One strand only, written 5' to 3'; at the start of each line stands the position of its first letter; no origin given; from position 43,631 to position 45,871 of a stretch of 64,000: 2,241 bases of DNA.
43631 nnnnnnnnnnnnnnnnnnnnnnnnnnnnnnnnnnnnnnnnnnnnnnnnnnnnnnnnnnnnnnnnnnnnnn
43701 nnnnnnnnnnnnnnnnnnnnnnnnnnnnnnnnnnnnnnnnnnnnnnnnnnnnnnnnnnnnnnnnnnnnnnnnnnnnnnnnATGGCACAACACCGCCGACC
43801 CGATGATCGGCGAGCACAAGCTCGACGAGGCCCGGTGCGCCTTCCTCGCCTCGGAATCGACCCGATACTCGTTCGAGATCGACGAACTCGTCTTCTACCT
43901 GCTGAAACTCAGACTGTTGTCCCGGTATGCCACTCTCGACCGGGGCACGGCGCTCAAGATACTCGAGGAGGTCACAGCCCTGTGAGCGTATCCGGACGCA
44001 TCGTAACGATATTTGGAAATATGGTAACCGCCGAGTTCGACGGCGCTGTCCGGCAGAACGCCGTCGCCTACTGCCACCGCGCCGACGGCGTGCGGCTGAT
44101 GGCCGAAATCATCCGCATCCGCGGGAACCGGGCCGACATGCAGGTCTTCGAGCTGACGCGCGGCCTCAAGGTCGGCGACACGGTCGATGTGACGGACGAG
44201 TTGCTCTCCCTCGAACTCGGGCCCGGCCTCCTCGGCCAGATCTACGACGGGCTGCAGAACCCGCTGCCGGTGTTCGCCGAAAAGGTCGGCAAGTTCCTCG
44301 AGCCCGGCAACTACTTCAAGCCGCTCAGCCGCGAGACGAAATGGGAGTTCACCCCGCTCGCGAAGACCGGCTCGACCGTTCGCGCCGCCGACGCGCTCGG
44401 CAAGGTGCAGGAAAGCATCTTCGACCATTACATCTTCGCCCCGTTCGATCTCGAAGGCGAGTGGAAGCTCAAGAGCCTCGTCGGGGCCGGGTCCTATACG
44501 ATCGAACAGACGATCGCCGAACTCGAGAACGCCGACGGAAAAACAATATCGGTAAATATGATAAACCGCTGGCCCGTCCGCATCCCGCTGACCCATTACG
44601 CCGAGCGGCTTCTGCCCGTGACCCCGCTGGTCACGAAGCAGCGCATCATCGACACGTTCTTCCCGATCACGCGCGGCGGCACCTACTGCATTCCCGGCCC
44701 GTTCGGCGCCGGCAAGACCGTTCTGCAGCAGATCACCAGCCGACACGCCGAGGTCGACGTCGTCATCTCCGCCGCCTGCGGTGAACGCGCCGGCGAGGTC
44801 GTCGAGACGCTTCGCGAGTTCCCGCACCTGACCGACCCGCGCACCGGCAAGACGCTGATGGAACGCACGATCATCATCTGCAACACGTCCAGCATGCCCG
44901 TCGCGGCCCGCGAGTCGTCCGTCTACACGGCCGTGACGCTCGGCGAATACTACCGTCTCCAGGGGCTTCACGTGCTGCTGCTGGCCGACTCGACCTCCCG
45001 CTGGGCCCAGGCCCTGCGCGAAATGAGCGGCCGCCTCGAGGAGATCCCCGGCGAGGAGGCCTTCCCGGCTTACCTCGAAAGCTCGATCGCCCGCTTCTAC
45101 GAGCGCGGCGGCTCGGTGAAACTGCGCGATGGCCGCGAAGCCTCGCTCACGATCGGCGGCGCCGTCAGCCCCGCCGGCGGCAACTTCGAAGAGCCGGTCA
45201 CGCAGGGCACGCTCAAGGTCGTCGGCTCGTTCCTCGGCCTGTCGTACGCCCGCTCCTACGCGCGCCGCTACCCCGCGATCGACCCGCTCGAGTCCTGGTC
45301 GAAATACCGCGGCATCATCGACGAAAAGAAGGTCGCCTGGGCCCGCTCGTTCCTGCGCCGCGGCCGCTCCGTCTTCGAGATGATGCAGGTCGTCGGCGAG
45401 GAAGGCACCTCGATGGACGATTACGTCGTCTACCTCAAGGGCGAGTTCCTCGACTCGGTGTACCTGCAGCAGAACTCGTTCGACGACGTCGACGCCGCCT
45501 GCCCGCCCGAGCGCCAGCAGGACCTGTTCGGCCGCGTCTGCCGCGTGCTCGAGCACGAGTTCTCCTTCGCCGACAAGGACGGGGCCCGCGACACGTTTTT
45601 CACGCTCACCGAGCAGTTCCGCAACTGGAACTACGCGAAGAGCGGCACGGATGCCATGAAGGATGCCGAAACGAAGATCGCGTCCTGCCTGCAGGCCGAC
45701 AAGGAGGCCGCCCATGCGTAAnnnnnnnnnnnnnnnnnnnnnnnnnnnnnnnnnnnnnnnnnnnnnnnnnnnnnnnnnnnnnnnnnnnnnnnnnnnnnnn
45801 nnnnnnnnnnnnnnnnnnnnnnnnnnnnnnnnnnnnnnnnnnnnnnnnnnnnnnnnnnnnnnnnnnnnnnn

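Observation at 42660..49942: Minimal V-type ATPase operon with Chlamydiae/Spirochaete gene order (E, unknown, A, B, D, I, K)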

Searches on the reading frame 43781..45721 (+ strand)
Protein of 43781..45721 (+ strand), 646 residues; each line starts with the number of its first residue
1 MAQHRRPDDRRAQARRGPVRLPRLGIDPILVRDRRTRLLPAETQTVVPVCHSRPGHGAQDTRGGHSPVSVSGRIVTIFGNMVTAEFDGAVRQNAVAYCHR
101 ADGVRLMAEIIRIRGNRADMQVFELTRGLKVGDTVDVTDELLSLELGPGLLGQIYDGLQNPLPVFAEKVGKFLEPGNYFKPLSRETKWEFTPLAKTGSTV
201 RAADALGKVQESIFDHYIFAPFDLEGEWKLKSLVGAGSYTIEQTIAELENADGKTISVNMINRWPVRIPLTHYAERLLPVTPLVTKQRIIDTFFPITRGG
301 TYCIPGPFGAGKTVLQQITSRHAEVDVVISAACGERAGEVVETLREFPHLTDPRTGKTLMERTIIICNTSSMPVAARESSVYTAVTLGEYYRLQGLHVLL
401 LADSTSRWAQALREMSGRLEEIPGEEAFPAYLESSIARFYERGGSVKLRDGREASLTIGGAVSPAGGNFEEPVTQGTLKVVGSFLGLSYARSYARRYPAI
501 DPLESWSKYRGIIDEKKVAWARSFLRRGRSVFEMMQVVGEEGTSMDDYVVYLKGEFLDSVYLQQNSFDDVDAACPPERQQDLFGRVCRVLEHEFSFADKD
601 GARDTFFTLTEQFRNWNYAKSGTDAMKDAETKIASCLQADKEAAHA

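Call 3: search_protein_families(library=pfam, max_evalue=1, proteins=[window:43781-45721:+])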
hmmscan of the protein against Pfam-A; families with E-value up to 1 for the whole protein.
window:43781-45721:+ (646 aa): 4 families
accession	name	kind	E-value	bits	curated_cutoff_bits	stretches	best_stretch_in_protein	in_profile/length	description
PF00006.31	ATP-synt_ab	-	2.4e-62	210.8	29.5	1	287-507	2-213/213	ATP synthase alpha/beta family, nucleotide-binding domain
PF16886.11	ATP-synt_ab_Xtn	-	6.1e-24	84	25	1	180-267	2-88/88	ATPsynthase alpha/beta subunit barrel-sandwich domain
PF22919.1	ATP-synt_VA_C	-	3.3e-08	33.9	24.7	1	523-585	21-83/101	C-terminal domain of V and A type ATP synthase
PF02874.29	ATP-synt_ab_N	-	6.9e-07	30.1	20.9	1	74-137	1-67/69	ATP synthase alpha/beta family, beta-barrel domain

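Call 4: search_protein_families(library=ncbifam, max_evalue=1, proteins=[window:43781-45721:+])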
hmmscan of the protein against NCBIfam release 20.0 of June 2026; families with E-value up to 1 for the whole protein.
window:43781-45721:+ (646 aa): 35 families (the best 25 are shown)
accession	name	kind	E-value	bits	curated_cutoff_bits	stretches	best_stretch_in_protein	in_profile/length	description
NF003220.0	PRK04192.1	subfamily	7.4e-224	744.4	470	1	70-629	3-572/588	V-type ATP synthase subunit A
TIGR01043.1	ATP_syn_A_arch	equivalog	1.4e-161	538.8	972.15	1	71-601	2-539/580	ATP synthase subunit A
NF011287.0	PRK14698.1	equivalog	1.6e-131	440.2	1238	2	313-583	670-953/1017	V-type ATP synthase subunit A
TIGR01042.1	V-ATPase_V1_A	equivalog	9.9e-127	424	779.9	1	72-582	3-523/591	V-type ATPase subunit A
TIGR02546.1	III_secr_ATP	equivalog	7.6e-42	143.5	604.75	2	260-527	107-362/423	type III secretion system ATPase SctN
TIGR01026.1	fliI_yscN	subfamily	1.3e-40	139.5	379.5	2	281-532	145-384/440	FliI/YscN family ATPase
TIGR03496.1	FliI_clade1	equivalog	2.3e-38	132.1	619.1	2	280-524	118-353/414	flagellar protein export ATPase FliI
TIGR03498.1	FliI_clade3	equivalog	2.5e-36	125.3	587.45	2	251-515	92-346/418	flagellar protein export ATPase FliI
NF005391.0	PRK06936.1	equivalog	2.8e-35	122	657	2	271-526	134-377/439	type III secretion system ATPase SctN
NF005295.0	PRK06820.1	equivalog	2.7e-34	118.9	690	2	281-519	145-372/440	EscN/YscN/HrcN family type III secretion system ATPase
TIGR03497.1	FliI_clade2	equivalog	3.8e-34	118.4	629.8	2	273-521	111-348/413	flagellar protein export ATPase FliI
NF006575.0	PRK09099.1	subfamily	4.8e-30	104.7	706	2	259-530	125-388/443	type III secretion system ATPase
NF006012.0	PRK08149.1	equivalog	2.4e-29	102.5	594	1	259-537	114-380/431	type III secretion system ATPase SctN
NF005765.0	PRK07594.1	equivalog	4.6e-27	94.8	715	2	281-535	137-379/433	EscN/YscN/HrcN family type III secretion system ATPase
NF003235.0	PRK04196.1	subfamily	2.2e-25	89.3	349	2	324-566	176-418/462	V-type ATP synthase subunit B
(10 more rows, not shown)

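Call 73: search_dna_similar(query=window:43982-45721:+, collection=plasmids, mode=protein, max_evalue=1e-30, max_rows=30, rows=spread)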
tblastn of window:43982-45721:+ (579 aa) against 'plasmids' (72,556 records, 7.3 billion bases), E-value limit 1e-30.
Records with a match: 17; places in all: 17; records where one place covers at least 80% of the query: 17.
Best place of each record, by identity: <60% 17.
By first word of the organism name: Streptomyces 3; Qingshengfaniella 1; Tateyamaria 1; Parabacteroides 1; Phocaeicola 1; Bacteroides 1; Peptoclostridium 1; Fusobacterium 1; Pusillibacter 1; Rubrobacter 1; and 5 more.
By predicted mobility (MOB-suite, as given by PLSDB): non-mobilizable 14; mobilizable 2; conjugative 1.
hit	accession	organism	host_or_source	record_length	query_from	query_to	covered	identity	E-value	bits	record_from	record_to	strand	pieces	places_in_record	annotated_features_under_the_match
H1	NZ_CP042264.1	Qingshengfaniella alkalisoli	cell culture,saline soil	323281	22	556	92%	53.0%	2e-167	535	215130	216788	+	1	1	V-type ATP synthase subunit A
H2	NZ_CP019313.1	Tateyamaria omphalii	Single cell,seawater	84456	38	572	92%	51.3%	5e-165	528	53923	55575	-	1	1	V-type ATP synthase subunit A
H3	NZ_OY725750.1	Parabacteroides distasonis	-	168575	1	571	99%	47.3%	3e-158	508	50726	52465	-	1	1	V-type ATP synthase subunit A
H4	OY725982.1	Phocaeicola massiliensis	-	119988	1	561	97%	47.6%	6e-157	504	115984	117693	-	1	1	record has no annotation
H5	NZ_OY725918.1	Bacteroides finegoldii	-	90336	1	553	96%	47.4%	3e-154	497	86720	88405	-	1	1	V-type ATP synthase subunit A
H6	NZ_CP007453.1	Peptoclostridium acidaminophilum DSM 3953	black mud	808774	5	577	99%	41.7%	1e-116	388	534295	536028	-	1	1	V-type ATP synthase subunit A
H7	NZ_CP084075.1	Fusobacterium vincentii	-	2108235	5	512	88%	45.1%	1e-123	408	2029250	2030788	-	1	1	none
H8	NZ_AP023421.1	Pusillibacter faecalis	Homo sapiens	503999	3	521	90%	44.0%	4e-123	407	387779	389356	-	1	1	V-type ATP synthase subunit A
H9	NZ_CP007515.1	Rubrobacter radiotolerans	-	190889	38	521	84%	45.7%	2e-118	393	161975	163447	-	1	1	V-type ATP synthase subunit A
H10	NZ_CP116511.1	Enterococcus gallinarum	Bos taurus,whole organism,fecal sample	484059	5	512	88%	43.3%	2e-118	393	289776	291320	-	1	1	V-type ATP synthase subunit A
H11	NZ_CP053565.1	Pseudonocardia broussonetiae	plant,Broussonetia papyrifera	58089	5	512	88%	42.8%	3e-105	355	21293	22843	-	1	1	V-type ATP synthase subunit A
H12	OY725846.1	Subdoligranulum variabile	-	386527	7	532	91%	38.6%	2e-104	353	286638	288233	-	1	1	none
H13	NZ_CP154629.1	Acetoanaerobium noterae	cell culture,Sludge of a digestion ...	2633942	38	516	83%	40.9%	6e-102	345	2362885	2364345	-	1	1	none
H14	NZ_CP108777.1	Embleya sp. NBC_00896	-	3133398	6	507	87%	37.6%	7e-83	290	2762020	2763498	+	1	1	none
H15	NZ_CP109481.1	Streptomyces sp. NBC_01450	-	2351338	37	539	87%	36.6%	5e-82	288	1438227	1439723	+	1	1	none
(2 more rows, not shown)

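Call 74: get_annotated_region(hit=H3, flank=6000)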
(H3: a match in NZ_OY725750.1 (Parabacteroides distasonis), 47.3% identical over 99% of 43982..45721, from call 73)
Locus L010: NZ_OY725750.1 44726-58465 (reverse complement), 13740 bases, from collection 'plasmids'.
description: Parabacteroides distasonis strain Parabacteroides distasonis TSDC17.2-1.1 plasmid 5, complete sequence
organism: Parabacteroides distasonis (NCBI taxid 823)
taxonomy: Bacteria; Bacteroidota; Bacteroidia; Bacteroidales; Tannerellaceae; Parabacteroides; Parabacteroides distasonis
host: -; source: -; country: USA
typing (MOB-suite, as given by PLSDB): non-mobilizable
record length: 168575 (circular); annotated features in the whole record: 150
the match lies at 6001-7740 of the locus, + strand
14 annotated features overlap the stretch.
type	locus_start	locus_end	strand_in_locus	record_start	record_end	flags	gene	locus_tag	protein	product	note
CDS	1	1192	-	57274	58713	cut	-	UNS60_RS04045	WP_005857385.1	glutamate decarboxylase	GO:0006540 - glutamate decarboxylation to succinate [Evidence IEA]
CDS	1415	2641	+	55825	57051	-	-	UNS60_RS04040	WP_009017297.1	MFS transporter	GO:0055085 - transmembrane transport [Evidence IEA]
CDS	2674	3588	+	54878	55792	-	-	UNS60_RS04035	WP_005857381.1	DMT family transporter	GO:0055085 - transmembrane transport [Evidence IEA]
CDS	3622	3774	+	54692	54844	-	-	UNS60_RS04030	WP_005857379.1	hypothetical protein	-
CDS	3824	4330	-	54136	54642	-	-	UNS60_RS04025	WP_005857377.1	GNAT family N-acetyltransferase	-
CDS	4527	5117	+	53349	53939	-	-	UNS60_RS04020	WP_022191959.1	ATP synthase subunit E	-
CDS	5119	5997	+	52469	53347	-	-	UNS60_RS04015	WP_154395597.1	DUF2764 domain-containing protein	-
CDS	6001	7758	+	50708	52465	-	-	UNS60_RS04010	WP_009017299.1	V-type ATP synthase subunit A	-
CDS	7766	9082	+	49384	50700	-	-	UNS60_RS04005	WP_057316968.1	V-type ATP synthase subunit B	-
CDS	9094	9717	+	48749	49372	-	-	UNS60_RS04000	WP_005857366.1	V-type ATP synthase subunit D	-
CDS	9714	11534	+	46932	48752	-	-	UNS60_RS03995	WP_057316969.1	V-type ATPase 116kDa subunit family protein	GO:1902600 - proton transmembrane transport [Evidence IEA]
CDS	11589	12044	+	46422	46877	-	-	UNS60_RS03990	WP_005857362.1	hypothetical protein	-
CDS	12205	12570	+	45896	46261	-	-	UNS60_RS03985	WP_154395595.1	BlaI/MecI/CopY family transcriptional regulator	GO:0045892 - negative regulation of DNA-templated transcription [Evidence IEA]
CDS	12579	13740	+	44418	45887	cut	-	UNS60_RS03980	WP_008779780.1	M56 family metallopeptidase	-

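Call 75: get_annotated_region(hit=H1, flank=6000)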
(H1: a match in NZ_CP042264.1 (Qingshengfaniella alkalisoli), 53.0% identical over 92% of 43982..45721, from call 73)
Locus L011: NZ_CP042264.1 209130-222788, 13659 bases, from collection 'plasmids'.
description: Qingshengfaniella alkalisoli strain LN3S51 plasmid unnamed3, complete sequence
organism: Qingshengfaniella alkalisoli (NCBI taxid 2599296)
taxonomy: Bacteria; Pseudomonadota; Alphaproteobacteria; Rhodobacterales; Paracoccaceae; Qingshengfaniella; Qingshengfaniella alkalisoli
host: -; source: cell culture,saline soil; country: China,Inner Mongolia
typing (MOB-suite, as given by PLSDB): mobilizable; relaxase MOBV
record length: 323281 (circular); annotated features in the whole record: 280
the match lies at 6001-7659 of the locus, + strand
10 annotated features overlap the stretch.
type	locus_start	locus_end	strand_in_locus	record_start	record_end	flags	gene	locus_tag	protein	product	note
CDS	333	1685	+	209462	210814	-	-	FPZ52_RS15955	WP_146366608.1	V-type ATP synthase subunit B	-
CDS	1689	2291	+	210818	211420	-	-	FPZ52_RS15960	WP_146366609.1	V-type ATP synthase subunit D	GO:1902600 - proton transmembrane transport [Evidence IEA]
CDS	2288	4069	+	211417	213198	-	-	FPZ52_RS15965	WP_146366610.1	V-type ATP synthase subunit I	-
CDS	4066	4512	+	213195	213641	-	-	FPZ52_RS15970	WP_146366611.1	ATP synthase subunit C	-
CDS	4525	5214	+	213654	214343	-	-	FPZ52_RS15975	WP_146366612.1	hypothetical protein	-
CDS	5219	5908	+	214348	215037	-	-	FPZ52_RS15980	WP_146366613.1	hypothetical protein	-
CDS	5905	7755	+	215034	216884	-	-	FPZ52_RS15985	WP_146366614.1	V-type ATP synthase subunit A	-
CDS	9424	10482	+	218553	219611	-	-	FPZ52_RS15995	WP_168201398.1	efflux RND transporter periplasmic adaptor subunit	-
CDS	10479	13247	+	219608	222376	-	rbbA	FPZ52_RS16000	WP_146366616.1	ribosome-associated ATPase/putative transporter RbbA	GO:0055085 - transmembrane transport [Evidence IEA]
CDS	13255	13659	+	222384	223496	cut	-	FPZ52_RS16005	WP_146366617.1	ABC transporter permease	-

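Call 76: get_annotated_region(hit=H10, flank=6000)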
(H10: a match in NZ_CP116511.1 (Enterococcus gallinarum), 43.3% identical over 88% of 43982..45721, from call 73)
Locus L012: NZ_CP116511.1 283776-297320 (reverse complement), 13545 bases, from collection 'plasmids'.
description: Enterococcus gallinarum strain K205-4a plasmid pK205-4a-A, complete sequence
organism: Enterococcus gallinarum (NCBI taxid 1353)
taxonomy: Bacteria; Bacillota; Bacilli; Lactobacillales; Enterococcaceae; Enterococcus; Enterococcus gallinarum
host: -; source: Bos taurus,whole organism,fecal sample; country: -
typing (MOB-suite, as given by PLSDB): non-mobilizable
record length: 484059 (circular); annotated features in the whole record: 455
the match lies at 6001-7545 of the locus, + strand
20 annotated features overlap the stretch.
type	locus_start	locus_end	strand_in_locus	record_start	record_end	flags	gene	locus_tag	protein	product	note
CDS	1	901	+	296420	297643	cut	arcA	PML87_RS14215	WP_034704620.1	arginine deiminase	GO:0019546 - arginine deiminase pathway [Evidence IEA]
CDS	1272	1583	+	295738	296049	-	-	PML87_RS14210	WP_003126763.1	hypothetical protein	-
CDS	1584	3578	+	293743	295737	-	-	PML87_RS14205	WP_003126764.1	V-type ATP synthase subunit I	-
CDS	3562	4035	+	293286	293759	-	-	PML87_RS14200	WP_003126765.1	V-type ATP synthase subunit K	-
CDS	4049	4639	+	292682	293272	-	-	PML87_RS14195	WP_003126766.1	V-type ATP synthase subunit E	-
CDS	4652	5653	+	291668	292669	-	-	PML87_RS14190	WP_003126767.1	V-type ATP synthase subunit C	-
CDS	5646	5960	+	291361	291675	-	-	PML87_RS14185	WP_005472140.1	V-type ATP synthase subunit F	-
CDS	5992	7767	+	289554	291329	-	-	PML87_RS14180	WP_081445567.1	V-type ATP synthase subunit A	-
CDS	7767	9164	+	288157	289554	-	-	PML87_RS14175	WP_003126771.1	V-type ATP synthase subunit B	-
CDS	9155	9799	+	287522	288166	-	-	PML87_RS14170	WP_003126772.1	V-type ATP synthase subunit D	-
CDS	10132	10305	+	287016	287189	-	-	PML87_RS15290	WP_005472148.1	hypothetical protein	-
CDS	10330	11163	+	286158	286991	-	-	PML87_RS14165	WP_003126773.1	D-alanine--D-alanine ligase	-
CDS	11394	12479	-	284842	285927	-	vanS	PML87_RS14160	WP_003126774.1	vancomycin resistance histidine kinase VanS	-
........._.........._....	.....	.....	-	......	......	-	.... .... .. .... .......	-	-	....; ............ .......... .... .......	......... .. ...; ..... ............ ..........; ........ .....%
predicted_resistance_gene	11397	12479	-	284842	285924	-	vanS-C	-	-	vancomycin resistance histidine kinase VanS-C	predicted by amrfinderplus; class GLYCOPEPTIDE; identity 99.72%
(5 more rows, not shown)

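Call 78: get_annotated_region(hit=H6, flank=6000)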
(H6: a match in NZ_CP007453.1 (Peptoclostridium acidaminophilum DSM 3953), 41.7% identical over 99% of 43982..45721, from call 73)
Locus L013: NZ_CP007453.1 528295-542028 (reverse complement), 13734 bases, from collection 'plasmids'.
description: Peptoclostridium acidaminophilum DSM 3953 strain al-2 plasmid EAL2_808p, complete sequence
organism: Peptoclostridium acidaminophilum DSM 3953 (NCBI taxid 1286171)
taxonomy: Bacteria; Bacillota; Clostridia; Peptostreptococcales; Peptoclostridiaceae; Peptoclostridium; Peptoclostridium acidaminophilum; Peptoclostridium acidaminophilum DSM 3953
host: -; source: black mud; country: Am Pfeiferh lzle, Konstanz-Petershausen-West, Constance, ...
typing (MOB-suite, as given by PLSDB): non-mobilizable
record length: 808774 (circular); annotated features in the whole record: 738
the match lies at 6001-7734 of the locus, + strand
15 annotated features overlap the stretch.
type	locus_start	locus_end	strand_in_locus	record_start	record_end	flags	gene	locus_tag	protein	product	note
CDS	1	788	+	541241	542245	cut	-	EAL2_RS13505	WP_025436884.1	permease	-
CDS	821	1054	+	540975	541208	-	-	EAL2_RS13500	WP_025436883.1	thioredoxin family protein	-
CDS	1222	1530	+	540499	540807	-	-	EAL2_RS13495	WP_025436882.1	hypothetical protein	-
CDS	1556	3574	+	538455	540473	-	-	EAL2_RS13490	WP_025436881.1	V-type ATP synthase subunit I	-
CDS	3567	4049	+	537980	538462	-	-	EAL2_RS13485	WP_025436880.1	V-type ATP synthase subunit K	-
CDS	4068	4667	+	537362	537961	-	-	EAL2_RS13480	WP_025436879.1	V-type ATP synthase subunit E family protein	GO:1902600 - proton transmembrane transport [Evidence IEA]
CDS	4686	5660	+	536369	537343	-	-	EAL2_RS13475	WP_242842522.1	V-type ATPase subunit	-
CDS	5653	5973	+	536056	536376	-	-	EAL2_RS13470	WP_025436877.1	V-type ATP synthase subunit F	GO:0034220 - monoatomic ion transmembrane transport [Evidence IEA]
CDS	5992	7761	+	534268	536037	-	-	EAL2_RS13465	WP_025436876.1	V-type ATP synthase subunit A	-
CDS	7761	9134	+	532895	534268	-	-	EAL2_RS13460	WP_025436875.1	V-type ATP synthase subunit B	-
CDS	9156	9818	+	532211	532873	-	-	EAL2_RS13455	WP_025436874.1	V-type ATP synthase subunit D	-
CDS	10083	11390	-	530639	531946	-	-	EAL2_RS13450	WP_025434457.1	IS110 family transposase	-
CDS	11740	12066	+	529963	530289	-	-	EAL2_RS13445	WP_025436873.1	metalloregulator ArsR/SmtB family transcription factor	GO:0006355 - regulation of DNA-templated transcription [Evidence IEA]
CDS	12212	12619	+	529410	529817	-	-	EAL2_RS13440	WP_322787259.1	DUF2703 domain-containing protein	-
CDS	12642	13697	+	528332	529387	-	arsB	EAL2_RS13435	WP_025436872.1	ACR3 family arsenite efflux transporter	-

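Call 79: get_annotated_region(hit=H9, flank=6000)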
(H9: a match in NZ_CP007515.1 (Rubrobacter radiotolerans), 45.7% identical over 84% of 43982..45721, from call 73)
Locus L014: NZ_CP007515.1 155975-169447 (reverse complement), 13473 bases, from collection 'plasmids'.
description: Rubrobacter radiotolerans strain RSPS-4 plasmid 1, complete sequence
organism: Rubrobacter radiotolerans (NCBI taxid 42256)
taxonomy: Bacteria; Actinomycetota; Rubrobacteria; Rubrobacterales; Rubrobacteraceae; Rubrobacter; Rubrobacter radiotolerans
host: -; source: -; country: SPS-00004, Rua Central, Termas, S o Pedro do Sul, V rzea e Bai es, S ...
typing (MOB-suite, as given by PLSDB): non-mobilizable; replicon rep_cluster_201
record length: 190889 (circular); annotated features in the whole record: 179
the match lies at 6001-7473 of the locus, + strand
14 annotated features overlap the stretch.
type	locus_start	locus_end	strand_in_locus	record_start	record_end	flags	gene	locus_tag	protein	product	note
CDS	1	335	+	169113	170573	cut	-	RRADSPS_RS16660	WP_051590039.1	GAF domain-containing protein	-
CDS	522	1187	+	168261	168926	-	-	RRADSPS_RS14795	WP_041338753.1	V-type ATP synthase subunit D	GO:1902600 - proton transmembrane transport [Evidence IEA]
CDS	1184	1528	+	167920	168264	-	-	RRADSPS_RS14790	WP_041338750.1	hypothetical protein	-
CDS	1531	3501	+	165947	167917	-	-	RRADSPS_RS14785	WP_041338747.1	V-type ATPase 116kDa subunit family protein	GO:1902600 - proton transmembrane transport [Evidence IEA]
CDS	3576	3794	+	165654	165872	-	-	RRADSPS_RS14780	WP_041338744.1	ATPase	-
CDS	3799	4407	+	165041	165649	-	-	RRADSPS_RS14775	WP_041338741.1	V-type ATP synthase subunit E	-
CDS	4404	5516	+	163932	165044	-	-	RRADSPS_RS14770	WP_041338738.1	V-type ATPase subunit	-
CDS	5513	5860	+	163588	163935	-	-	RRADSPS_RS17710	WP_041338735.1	V-type ATP synthase subunit F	-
CDS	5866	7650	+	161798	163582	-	-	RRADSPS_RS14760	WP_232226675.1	V-type ATP synthase subunit A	-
CDS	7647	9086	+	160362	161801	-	-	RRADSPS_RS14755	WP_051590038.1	V-type ATP synthase subunit B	-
CDS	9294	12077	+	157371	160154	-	-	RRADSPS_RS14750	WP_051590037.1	cation-translocating P-type ATPase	-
CDS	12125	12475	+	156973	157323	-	-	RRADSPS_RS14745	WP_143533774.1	hypothetical protein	-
CDS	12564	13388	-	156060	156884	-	-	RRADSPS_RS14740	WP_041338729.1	phosphoenolpyruvate hydrolase family protein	-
CDS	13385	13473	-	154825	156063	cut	-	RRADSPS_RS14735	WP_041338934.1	Tm-1-like ATP-binding domain-containing protein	-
